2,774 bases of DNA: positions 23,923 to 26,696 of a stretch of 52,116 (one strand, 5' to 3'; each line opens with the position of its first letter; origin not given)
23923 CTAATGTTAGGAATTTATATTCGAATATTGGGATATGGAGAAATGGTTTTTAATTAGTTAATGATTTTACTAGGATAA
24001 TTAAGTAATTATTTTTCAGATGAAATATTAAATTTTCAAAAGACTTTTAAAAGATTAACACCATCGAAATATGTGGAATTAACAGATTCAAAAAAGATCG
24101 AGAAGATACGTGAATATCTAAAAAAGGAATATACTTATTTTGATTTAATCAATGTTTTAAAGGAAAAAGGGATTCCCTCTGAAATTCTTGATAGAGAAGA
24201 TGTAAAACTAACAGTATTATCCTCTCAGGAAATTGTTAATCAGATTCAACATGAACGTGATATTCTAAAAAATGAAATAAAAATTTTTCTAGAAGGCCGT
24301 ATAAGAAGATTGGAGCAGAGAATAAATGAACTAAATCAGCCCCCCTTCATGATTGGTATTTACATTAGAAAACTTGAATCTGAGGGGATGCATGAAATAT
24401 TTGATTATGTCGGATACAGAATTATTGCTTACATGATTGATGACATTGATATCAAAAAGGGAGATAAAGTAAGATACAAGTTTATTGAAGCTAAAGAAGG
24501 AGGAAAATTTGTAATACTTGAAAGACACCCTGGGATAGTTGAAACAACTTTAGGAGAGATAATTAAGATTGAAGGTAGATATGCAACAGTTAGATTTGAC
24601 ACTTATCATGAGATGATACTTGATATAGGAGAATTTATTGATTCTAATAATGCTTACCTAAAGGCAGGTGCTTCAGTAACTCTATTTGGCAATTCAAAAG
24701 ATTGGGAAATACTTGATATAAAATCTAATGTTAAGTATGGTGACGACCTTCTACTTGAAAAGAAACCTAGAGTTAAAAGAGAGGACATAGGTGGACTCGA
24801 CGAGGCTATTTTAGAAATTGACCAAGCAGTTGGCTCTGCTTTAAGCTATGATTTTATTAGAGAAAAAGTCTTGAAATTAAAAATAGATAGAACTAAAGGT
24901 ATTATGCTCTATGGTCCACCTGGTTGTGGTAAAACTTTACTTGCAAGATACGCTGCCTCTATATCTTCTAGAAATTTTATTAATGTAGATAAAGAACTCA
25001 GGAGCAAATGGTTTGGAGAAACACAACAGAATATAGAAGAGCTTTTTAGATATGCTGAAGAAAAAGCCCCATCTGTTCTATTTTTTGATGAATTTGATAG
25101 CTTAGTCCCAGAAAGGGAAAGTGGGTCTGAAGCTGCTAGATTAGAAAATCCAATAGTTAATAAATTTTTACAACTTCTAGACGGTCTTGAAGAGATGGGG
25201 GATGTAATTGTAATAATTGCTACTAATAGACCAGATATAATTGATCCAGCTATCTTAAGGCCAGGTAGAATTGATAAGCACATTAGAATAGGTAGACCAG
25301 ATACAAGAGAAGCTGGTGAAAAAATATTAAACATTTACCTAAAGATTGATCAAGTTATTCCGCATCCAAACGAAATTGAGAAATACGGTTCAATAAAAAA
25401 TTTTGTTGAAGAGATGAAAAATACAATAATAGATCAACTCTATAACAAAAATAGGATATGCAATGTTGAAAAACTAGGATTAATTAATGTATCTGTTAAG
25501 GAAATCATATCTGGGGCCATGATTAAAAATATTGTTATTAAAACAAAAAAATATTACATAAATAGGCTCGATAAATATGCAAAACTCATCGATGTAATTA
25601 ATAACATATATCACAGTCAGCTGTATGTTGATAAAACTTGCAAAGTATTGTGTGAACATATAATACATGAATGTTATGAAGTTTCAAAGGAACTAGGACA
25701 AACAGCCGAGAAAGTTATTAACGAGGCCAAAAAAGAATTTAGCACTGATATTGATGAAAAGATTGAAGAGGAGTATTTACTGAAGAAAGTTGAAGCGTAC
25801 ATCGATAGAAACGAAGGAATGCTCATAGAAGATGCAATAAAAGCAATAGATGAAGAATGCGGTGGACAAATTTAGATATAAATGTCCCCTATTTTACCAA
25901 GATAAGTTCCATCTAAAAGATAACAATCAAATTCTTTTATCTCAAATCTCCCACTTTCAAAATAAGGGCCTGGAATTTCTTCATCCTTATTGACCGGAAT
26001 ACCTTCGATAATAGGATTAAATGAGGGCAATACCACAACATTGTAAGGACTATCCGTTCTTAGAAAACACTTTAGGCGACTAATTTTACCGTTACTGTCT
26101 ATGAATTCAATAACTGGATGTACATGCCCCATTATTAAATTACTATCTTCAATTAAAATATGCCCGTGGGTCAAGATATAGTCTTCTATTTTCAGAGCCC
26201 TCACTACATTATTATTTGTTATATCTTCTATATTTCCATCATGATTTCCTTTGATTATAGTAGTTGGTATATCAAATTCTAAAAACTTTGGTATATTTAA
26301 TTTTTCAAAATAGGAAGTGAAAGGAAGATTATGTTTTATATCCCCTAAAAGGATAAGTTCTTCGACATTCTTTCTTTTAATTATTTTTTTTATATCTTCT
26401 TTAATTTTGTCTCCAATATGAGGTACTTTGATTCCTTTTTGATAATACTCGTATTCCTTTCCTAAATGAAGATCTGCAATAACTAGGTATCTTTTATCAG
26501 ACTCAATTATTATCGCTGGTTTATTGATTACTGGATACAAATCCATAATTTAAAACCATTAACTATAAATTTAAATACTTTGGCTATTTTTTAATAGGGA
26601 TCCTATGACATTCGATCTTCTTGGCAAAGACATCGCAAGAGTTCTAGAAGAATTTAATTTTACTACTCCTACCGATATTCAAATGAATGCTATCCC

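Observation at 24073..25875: ARC/Mpa-type (actinobacterial-style) proteasomal AAA ATPase in an archaeal genome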

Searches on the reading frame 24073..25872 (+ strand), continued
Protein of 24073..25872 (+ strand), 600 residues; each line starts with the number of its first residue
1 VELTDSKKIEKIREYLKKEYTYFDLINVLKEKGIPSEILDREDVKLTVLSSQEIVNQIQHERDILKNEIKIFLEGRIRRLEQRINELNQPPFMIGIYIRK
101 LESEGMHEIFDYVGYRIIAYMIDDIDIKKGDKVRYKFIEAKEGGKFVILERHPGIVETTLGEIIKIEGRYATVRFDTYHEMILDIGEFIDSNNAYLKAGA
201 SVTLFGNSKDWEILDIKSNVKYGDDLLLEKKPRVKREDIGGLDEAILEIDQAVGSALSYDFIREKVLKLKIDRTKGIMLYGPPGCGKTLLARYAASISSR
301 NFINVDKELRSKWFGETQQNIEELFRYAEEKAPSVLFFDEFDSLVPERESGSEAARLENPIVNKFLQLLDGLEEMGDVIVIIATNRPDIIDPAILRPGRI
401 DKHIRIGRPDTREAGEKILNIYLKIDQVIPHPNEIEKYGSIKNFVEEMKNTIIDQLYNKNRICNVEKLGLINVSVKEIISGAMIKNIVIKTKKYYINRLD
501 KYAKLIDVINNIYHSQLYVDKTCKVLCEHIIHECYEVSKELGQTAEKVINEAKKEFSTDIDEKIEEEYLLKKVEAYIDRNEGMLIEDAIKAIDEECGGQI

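Call 63: fold_search(model_id=the predicted structure, library=pdb)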
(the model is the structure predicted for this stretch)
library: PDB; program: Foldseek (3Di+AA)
matches with E <= 10: 1832; with E <= 0.001: 1367
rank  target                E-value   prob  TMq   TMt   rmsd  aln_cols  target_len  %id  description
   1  5kwa_A                6.1e-19  1.00  0.39  0.51  18.5       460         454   27  complete structure of the Mycobacterium tuberculosis proteasomal ATPase Mpa (released 2017-06-07)
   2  7ljf_C                1.2e-18  1.00  0.39  0.54  22.0       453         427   28  Cryo-EM structure of the Mpa hexamer in the presence of ATP and the Pup-FabD substrate (released 2021-05-05)
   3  7pxc_C                3.4e-18  1.00  0.40  0.50  18.9       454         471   28  Substrate-engaged mycobacterial Proteasome-associated ATPase in complex with open-gate 20S CP - composite map (state A (released 2022-01-19)
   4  7pxc_A                4.1e-18  1.00  0.39  0.49  20.3       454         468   28  Substrate-engaged mycobacterial Proteasome-associated ATPase in complex with open-gate 20S CP - composite map (state A (released 2022-01-19)
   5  7px9_C                4.8e-18  1.00  0.40  0.51  18.6       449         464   29  Substrate-engaged mycobacterial Proteasome-associated ATPase - focused 3D refinement (state A) (released 2022-01-19)
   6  7px9_E                6.1e-18  1.00  0.39  0.48  18.7       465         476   27  Substrate-engaged mycobacterial Proteasome-associated ATPase - focused 3D refinement (state A) (released 2022-01-19)
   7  9pf1_C                6.5e-18  1.00  0.36  0.54  27.0       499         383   22  Nub1/Fat10-processing human 26S proteasome with Rpt4 at top of spiral staircase (AAA+ motor locally refined) (released 2025-11-19)
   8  7pxd_A                6.5e-18  1.00  0.38  0.47  19.9       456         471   28  Substrate-engaged mycobacterial Proteasome-associated ATPase in complex with open-gate 20S CP - composite map (state B (released 2022-01-19)
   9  7pxd_B                8.1e-18  1.00  0.38  0.47  18.4       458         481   28  Substrate-engaged mycobacterial Proteasome-associated ATPase in complex with open-gate 20S CP - composite map (state B (released 2022-01-19)
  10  7px9_A                1.1e-17  1.00  0.39  0.49  20.1       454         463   29  Substrate-engaged mycobacterial Proteasome-associated ATPase - focused 3D refinement (state A) (released 2022-01-19)
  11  7pxc_E                1.4e-17  1.00  0.39  0.48  18.2       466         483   27  Substrate-engaged mycobacterial Proteasome-associated ATPase in complex with open-gate 20S CP - composite map (state A (released 2022-01-19)
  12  5kzf_I                1.5e-17  1.00  0.40  0.49  17.9       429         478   27  Crystal structure of near full-length hexameric Mycobacterium tuberculosis proteasomal ATPase Mpa in apo form (released 2017-05-17)
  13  7ljf_F                2.3e-17  1.00  0.38  0.52  19.7       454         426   28  Cryo-EM structure of the Mpa hexamer in the presence of ATP and the Pup-FabD substrate (released 2021-05-05)
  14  5kzf_B                2.4e-17  1.00  0.39  0.48  18.8       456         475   28  Crystal structure of near full-length hexameric Mycobacterium tuberculosis proteasomal ATPase Mpa in apo form (released 2017-05-17)
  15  5vfp_B                2.6e-17  1.00  0.30  0.47  14.2       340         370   28  Nucleotide-driven Triple-state Remodeling of the AAA-ATPase Channel in the Activated Human 26S Proteasome (released 2018-07-18)
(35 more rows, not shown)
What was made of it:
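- Structure: Mpa chains are the top Foldseek hits (call 63).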

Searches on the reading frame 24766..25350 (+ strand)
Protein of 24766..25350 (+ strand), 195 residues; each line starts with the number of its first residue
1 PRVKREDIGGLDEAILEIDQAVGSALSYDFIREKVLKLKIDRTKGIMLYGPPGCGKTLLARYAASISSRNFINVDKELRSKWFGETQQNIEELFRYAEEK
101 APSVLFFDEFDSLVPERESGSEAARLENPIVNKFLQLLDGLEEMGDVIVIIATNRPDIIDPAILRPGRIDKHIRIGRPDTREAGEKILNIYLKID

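Call 9: search_protein_families(library=ncbifam, proteins=[window:24766-25350:+], max_evalue=10)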
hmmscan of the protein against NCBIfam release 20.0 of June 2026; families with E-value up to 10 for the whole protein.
window:24766-25350:+ (195 aa): 55 families (the best 25 are shown)
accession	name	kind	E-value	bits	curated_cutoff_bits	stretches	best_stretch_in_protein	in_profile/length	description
TIGR01243.1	CDC48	subfamily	2.5e-52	178.2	802.65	1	1-191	448-634/733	CDC48 family AAA ATPase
NF003069.1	PRK03992.1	subfamily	1.8e-48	165.6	500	1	1-193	126-316/379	proteasome-activating nucleotidase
TIGR03689.1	pup_AAA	equivalog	1e-46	159.7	504.75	1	1-193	177-379/512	proteasome ATPase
TIGR01242.2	TIGR01242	subfamily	1.6e-46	159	500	1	1-192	109-298/362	proteasome-activating nucleotidase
NF047747.1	PrtsmActNtasePan2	equivalog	4.4e-39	134.8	700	1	1-191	146-334/397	proteasome-activating nucleotidase Pan2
NF047748.1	PrtsmActNtasePan1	equivalog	8.6e-37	127.1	750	1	1-191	143-331/405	proteasome-activating nucleotidase Pan1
TIGR01241.2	FtsH_fam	equivalog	4.8e-36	124.7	600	1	3-193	159-346/598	ATP-dependent zinc metalloprotease FtsH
NF008004.0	PRK10733.1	equivalog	3.3e-29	101.4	1008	1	7-192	153-335/644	ATP-dependent zinc metalloprotease FtsH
NF041006.2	cell_div_CdvC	equivalog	6.4e-29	101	650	1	1-191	98-285/370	cell division protein CdvC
NF042959.1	IteA_antiphage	equivalog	1.6e-28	99.9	510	1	32-182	114-259/367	anti-phage ATPase IteA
TIGR03922.1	T7SS_EccA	equivalog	4.3e-08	32.2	466.65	1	10-155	280-425/557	type VII secretion AAA-ATPase EccA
NF009881.0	PRK13341.1-2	equivalog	0.00019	19.5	651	1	38-79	47-88/736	AAA family ATPase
NF009883.0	PRK13341.1-4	equivalog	0.00036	18.6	668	1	38-76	50-88/729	AAA family ATPase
NF003229.0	PRK04195.1-5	equivalog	0.00056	18.7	280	1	36-75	37-76/413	replication factor C large subunit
TIGR02928.1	TIGR02928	subfamily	0.00078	18.4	181.3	1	42-79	39-76/366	orc1/cdc6 family replication initiation protein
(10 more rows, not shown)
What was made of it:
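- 24766..25302 (+): Residues 232-410: AAA alpha/beta nucleotide-binding subdomain. Scores on this core: CDC48 178, PAN 166 and pup_AAA 160 bits (call 9).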

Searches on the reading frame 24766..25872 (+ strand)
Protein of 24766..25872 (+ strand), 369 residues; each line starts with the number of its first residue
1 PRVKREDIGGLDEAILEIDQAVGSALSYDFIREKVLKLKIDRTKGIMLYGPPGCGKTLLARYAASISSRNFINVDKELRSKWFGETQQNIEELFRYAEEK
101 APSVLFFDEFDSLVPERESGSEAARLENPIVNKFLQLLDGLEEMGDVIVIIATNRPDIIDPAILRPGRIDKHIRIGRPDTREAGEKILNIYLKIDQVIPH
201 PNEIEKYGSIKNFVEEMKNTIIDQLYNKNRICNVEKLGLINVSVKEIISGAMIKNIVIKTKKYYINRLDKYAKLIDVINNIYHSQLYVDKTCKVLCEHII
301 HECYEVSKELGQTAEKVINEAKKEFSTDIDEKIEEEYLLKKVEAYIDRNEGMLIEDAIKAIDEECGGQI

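Call 9: search_protein_families(library=ncbifam, proteins=[window:24766-25872:+], max_evalue=10)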
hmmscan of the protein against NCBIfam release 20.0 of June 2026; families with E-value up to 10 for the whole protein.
window:24766-25872:+ (369 aa): 31 families (the best 25 are shown)
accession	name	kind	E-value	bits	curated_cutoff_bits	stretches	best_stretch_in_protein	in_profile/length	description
TIGR03689.1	pup_AAA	equivalog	2.4e-57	194.8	504.75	1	1-266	177-456/512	proteasome ATPase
TIGR01243.1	CDC48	subfamily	8.3e-52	176.4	802.65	1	1-193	448-636/733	CDC48 family AAA ATPase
NF003069.1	PRK03992.1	subfamily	4.9e-48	164.2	500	1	1-193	126-316/379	proteasome-activating nucleotidase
TIGR01242.2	TIGR01242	subfamily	4.2e-46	157.6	500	1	1-193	109-299/362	proteasome-activating nucleotidase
NF047747.1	PrtsmActNtasePan2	equivalog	2.7e-38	132.3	700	1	1-192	146-335/397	proteasome-activating nucleotidase Pan2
NF047748.1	PrtsmActNtasePan1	equivalog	2.5e-36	125.6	750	1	1-193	143-333/405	proteasome-activating nucleotidase Pan1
TIGR01241.2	FtsH_fam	equivalog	2e-35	122.6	600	1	3-194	159-347/598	ATP-dependent zinc metalloprotease FtsH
NF042959.1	IteA_antiphage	equivalog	1.6e-29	103.2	510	1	33-192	115-268/367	anti-phage ATPase IteA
NF008004.0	PRK10733.1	equivalog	1.2e-28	99.5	1008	1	7-193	153-336/644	ATP-dependent zinc metalloprotease FtsH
NF041006.2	cell_div_CdvC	equivalog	1.3e-28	100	650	1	1-193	98-287/370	cell division protein CdvC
TIGR03922.1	T7SS_EccA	equivalog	2e-07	30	466.65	1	10-155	280-425/557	type VII secretion AAA-ATPase EccA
NF009881.0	PRK13341.1-2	equivalog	0.00051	18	651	1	38-78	47-87/736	AAA family ATPase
TIGR00368.1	TIGR00368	hypoth_equivalog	0.00073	18.2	362.4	1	38-66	206-234/499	YifB family Mg chelatase-like AAA ATPase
TIGR00763.1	lon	equivalog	0.00082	17.9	608.05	1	42-73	352-383/795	endopeptidase La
NF009883.0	PRK13341.1-4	equivalog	0.00097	17.1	668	1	38-76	50-88/729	AAA family ATPase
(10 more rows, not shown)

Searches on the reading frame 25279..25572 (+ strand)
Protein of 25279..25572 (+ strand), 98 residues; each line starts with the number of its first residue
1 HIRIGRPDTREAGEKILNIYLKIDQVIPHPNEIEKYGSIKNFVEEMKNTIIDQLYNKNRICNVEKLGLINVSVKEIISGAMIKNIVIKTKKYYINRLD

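Call 33: find_homologous_proteins(query=A3, max_evalue=1)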
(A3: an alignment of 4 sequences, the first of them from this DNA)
Query A3 (4 sequences) (98 aa, profile of the alignment): 966 proteins with E <= 1 among 1183 candidates; the best 120 are listed.
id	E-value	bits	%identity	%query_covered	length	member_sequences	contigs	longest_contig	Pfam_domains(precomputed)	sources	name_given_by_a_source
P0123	2.7e-33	132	32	95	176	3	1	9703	PF00004.36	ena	-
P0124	2.8e-31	126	27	99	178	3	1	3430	-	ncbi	-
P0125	1.1e-27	114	31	95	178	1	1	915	-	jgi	jgi:proteasome-associated ATPase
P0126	1.4e-27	114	30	99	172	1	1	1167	-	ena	-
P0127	4.4e-27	112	29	99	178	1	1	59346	-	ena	-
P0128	7.9e-27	112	29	95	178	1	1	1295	-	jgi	jgi:proteasome-associated ATPase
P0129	1.6e-26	111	31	95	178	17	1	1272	-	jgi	-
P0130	2.6e-26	110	27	84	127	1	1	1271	-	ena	-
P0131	2.7e-26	110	29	95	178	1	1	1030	-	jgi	jgi:proteasome-associated ATPase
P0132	3.0e-26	110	30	98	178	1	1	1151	-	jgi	jgi:proteasome-associated ATPase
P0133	3.0e-26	110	29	95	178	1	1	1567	-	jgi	jgi:proteasome-associated ATPase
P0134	5.2e-26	109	32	95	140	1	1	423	-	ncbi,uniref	ncbi:proteasome ATPase, partial [Escherichia coli]|uniref:hypothetical protein n=1 Tax=Escherichia c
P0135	7.4e-26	108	28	98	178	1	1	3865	-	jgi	-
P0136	9.0e-26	108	29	98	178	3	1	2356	-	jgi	jgi:proteasome-associated ATPase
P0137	1.2e-25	108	32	98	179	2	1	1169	-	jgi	jgi:proteasome-associated ATPase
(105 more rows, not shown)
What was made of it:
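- Tried and rejected: Hybrid lid profile search (call 33).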

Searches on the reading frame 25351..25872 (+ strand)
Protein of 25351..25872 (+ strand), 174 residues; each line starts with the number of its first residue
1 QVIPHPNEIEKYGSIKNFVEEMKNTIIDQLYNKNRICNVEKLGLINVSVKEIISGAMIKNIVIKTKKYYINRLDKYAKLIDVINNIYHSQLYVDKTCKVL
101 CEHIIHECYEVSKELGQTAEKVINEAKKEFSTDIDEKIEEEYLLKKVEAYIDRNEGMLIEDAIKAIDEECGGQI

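Call 9: search_protein_families(library=ncbifam, proteins=[window:25351-25872:+], max_evalue=10)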
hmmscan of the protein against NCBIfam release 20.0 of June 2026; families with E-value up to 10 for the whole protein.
window:25351-25872:+ (174 aa): 2 families
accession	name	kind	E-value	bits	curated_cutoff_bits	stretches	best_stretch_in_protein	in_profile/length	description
TIGR03689.1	pup_AAA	equivalog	9.3e-06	24.6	504.75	1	4-71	383-456/512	proteasome ATPase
TIGR04274.1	hypoxanDNAglyco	equivalog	0.0011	19.1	80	1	45-132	6-94/150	DNA-deoxyinosine glycosylase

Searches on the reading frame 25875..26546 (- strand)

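Call 16: search_protein_families(library=pfam, proteins=[window:25875-26546:-], max_evalue=0.001)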
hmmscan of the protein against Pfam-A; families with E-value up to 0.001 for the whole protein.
window:25875-26546:- (224 aa): 1 family
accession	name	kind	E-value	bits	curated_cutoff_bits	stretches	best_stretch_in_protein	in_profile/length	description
PF00149.33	Metallophos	-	7.7e-09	36.7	21.5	1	19-141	2-118/191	Calcineurin-like phosphoesterase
